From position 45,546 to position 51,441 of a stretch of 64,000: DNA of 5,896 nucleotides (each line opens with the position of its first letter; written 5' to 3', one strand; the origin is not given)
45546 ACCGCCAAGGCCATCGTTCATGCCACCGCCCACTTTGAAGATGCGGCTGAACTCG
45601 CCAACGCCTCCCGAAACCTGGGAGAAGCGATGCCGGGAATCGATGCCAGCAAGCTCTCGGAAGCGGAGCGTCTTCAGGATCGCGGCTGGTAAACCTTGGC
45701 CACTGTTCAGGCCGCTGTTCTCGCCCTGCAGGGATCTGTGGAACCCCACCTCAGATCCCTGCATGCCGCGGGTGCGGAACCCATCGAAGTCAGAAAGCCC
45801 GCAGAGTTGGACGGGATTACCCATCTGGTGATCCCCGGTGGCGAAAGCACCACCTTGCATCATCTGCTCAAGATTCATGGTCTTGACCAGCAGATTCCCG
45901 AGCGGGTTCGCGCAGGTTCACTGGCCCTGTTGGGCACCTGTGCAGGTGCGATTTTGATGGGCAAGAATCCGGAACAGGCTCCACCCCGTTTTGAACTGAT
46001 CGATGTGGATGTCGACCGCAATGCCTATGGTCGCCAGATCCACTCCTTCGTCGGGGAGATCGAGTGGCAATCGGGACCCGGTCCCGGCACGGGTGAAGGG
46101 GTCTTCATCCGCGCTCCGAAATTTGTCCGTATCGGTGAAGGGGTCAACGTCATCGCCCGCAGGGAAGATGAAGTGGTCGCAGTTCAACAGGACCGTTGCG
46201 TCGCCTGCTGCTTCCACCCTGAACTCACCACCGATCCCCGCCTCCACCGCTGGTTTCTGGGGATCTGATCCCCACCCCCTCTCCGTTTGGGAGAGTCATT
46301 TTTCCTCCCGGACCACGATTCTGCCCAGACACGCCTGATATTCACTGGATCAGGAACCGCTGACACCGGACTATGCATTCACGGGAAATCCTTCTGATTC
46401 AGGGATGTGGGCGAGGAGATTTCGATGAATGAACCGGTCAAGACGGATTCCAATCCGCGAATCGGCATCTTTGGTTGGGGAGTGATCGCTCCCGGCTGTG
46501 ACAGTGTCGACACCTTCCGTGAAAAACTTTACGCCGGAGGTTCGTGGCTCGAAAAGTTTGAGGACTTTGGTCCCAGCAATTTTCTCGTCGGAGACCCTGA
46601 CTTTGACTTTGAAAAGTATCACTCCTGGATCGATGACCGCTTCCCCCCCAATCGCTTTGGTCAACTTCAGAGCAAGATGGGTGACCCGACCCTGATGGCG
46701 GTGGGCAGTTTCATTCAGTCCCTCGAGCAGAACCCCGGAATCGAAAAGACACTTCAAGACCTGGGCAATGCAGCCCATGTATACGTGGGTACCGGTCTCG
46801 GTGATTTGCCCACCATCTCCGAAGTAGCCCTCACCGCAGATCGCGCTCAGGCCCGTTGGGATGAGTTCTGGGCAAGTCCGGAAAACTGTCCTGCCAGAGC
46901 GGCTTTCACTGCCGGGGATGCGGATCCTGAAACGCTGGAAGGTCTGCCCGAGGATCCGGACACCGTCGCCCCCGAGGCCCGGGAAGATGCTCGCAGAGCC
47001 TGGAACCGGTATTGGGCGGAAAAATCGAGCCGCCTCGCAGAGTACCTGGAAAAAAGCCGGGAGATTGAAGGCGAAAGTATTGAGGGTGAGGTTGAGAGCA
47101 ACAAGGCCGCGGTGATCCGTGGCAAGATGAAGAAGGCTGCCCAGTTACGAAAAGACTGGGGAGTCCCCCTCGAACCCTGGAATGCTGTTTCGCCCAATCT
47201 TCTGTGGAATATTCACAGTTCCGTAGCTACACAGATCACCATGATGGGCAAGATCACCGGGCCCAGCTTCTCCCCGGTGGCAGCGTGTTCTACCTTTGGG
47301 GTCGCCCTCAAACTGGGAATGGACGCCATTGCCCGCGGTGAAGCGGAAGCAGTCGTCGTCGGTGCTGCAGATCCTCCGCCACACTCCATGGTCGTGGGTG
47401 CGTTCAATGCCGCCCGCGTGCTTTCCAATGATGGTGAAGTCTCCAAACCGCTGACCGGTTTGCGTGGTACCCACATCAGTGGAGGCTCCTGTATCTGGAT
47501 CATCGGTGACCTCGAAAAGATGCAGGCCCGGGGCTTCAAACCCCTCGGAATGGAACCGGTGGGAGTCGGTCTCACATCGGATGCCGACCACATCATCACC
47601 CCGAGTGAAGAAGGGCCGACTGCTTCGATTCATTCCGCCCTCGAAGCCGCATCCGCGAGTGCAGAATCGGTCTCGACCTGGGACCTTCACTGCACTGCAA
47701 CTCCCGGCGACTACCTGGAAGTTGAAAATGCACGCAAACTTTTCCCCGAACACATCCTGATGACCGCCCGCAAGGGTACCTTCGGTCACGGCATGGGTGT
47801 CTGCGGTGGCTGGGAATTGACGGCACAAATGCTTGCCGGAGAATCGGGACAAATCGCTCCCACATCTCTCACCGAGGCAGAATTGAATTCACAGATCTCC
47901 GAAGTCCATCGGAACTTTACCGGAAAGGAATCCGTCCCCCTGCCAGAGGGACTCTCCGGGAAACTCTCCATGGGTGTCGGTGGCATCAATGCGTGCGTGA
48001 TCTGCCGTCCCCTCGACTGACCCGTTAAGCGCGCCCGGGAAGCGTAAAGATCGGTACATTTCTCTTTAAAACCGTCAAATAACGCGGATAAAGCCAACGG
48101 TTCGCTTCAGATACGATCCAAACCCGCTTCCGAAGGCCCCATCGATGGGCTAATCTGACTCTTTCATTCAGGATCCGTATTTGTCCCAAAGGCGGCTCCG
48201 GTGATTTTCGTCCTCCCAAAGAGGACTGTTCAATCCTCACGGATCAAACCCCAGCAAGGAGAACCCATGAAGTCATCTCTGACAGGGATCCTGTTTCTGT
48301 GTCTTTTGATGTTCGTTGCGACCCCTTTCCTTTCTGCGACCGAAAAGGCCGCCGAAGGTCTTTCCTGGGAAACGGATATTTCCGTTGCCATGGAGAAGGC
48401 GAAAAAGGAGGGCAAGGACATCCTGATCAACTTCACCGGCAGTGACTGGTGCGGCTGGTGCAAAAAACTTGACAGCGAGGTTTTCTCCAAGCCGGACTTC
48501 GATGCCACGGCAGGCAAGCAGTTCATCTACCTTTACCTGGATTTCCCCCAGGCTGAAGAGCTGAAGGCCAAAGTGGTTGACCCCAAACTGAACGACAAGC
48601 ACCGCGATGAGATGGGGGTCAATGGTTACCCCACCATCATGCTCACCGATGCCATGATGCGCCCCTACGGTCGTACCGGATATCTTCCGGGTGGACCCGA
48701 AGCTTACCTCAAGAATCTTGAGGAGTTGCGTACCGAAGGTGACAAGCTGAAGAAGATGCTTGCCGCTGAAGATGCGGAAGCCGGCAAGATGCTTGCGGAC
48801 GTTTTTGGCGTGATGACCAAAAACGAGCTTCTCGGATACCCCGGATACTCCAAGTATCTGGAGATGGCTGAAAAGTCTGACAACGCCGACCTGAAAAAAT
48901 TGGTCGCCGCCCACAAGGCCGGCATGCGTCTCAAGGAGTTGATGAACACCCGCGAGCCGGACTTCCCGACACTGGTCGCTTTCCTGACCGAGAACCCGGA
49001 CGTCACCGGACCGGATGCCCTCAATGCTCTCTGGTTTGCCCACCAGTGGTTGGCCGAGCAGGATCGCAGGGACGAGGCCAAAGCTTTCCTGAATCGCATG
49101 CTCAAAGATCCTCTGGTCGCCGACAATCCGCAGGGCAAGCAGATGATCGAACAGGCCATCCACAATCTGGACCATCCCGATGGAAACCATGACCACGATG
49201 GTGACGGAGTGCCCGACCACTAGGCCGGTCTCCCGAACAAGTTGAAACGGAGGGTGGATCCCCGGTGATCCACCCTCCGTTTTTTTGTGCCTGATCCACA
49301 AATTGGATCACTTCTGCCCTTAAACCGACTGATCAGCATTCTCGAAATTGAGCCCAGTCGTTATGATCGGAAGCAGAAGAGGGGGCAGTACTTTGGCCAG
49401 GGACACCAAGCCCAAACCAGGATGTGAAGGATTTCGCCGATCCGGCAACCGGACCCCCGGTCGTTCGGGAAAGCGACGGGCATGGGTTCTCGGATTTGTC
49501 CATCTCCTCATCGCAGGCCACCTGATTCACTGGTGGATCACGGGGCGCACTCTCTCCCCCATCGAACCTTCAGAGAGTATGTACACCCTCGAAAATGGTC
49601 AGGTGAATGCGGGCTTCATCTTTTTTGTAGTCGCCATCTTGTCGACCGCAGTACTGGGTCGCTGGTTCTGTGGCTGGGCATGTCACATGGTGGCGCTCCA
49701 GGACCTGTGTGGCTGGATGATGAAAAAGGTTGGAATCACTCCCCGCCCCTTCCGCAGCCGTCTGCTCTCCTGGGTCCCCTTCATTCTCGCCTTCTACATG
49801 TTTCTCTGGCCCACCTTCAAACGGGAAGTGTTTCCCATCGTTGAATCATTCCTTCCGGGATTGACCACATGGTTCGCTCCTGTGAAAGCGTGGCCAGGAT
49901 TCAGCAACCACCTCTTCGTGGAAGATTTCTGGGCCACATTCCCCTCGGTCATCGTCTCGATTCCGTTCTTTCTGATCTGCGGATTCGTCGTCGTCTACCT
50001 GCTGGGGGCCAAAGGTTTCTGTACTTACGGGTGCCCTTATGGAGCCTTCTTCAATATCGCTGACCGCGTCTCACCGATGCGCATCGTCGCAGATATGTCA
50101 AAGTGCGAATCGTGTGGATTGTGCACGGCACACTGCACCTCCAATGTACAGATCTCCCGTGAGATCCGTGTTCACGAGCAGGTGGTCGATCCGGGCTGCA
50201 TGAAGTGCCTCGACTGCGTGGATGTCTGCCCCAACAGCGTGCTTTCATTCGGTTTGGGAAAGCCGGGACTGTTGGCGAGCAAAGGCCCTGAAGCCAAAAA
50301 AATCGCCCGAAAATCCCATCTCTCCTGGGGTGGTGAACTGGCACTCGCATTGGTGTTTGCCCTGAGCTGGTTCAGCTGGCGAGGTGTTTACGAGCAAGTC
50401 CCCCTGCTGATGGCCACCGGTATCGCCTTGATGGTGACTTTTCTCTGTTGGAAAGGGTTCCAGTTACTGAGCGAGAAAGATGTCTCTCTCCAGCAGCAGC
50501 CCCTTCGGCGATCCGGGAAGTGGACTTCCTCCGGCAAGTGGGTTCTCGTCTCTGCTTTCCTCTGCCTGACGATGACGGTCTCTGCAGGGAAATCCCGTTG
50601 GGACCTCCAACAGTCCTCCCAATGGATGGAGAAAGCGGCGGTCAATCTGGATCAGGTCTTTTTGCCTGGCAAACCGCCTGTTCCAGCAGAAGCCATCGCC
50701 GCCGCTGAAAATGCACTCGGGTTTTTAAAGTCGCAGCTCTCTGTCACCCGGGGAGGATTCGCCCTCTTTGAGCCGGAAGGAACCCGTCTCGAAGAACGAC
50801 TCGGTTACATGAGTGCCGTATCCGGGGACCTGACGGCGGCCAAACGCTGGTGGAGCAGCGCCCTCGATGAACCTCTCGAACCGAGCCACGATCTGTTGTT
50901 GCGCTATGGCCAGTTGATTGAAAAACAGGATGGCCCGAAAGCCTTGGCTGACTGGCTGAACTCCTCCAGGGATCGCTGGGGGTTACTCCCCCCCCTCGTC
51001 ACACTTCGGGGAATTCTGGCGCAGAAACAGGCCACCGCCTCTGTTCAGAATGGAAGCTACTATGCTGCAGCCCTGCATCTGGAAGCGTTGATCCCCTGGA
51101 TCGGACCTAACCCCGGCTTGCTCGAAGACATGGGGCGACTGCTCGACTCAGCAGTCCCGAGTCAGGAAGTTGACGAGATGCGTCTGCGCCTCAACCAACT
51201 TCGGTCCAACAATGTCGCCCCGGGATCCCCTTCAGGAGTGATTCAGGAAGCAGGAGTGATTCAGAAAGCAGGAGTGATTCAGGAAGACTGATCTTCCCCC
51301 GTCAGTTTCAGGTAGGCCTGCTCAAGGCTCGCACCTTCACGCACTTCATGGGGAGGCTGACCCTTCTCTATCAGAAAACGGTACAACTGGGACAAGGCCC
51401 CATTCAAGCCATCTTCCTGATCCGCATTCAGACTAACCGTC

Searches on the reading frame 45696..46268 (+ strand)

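Call 59: search_protein_families(library=pfam, proteins=[window:45696-46268:+], max_evalue=0.00001)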
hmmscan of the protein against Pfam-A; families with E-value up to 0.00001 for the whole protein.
window:45696-46268:+ (190 aa): 2 families
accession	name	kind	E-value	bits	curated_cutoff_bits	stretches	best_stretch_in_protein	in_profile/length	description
PF01174.25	SNO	-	1.9e-45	155.5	27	1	8-188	1-183/188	SNO glutamine amidotransferase family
PF03575.23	Peptidase_S51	-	8.2e-07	29.3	23.9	1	16-93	60-134/206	Peptidase family S51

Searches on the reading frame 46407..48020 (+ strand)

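Call 59: search_protein_families(library=pfam, proteins=[window:46407-48020:+], max_evalue=0.00001)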
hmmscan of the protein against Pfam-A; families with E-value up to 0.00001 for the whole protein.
window:46407-48020:+ (537 aa): 2 families
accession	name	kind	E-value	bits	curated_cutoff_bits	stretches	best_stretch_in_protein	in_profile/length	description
PF00109.32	ketoacyl-synt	-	7.9e-20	72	20.8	1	259-344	140-224/252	Beta-ketoacyl synthase, N-terminal domain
PF02801.28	Ketoacyl-synt_C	-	4e-10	40.2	20.8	1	385-486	5-115/119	Beta-ketoacyl synthase, C-terminal domain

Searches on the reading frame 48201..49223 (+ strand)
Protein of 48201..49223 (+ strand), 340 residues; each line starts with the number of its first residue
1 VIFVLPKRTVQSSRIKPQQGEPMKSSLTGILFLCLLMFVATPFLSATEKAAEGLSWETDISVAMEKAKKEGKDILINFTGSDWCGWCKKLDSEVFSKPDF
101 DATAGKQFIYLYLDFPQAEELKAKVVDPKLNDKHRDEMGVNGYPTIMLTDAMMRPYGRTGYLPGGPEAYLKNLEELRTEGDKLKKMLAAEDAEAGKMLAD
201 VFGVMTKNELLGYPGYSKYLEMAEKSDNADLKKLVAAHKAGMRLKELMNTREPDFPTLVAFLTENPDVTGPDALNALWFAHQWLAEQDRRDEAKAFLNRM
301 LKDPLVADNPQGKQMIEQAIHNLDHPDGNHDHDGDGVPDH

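Call 59: search_protein_families(library=pfam, proteins=[window:48201-49223:+], max_evalue=0.00001)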
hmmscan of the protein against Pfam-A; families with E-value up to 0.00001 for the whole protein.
window:48201-49223:+ (340 aa): 3 families
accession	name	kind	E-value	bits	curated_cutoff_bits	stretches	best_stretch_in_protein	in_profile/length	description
PF13899.12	Thioredoxin_7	-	1.3e-12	48.1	27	1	56-150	2-82/83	Thioredoxin-like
PF13098.12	Thioredoxin_2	-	3.9e-10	40.4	27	1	67-163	1-96/104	Thioredoxin-like domain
PF03190.21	Thioredox_DsbH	-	1.9e-07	31.6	27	1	48-176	14-136/163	Protein of unknown function, DUF255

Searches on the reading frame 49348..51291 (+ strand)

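Call 59: search_protein_families(library=pfam, proteins=[window:49348-51291:+], max_evalue=0.00001)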
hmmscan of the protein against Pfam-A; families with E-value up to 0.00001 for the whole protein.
window:49348-51291:+ (647 aa): 3 families
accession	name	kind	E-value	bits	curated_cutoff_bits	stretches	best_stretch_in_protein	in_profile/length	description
PF12801.12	Fer4_5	-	1.3e-08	35.1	22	1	89-130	5-47/48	4Fe-4S binding domain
PF12838.12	Fer4_7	-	2e-07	31.8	27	0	223-267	6-52/52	4Fe-4S dicluster domain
PF13237.11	Fer4_10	-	3e-06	27.5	25.5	1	246-295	2-53/53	4Fe-4S dicluster domain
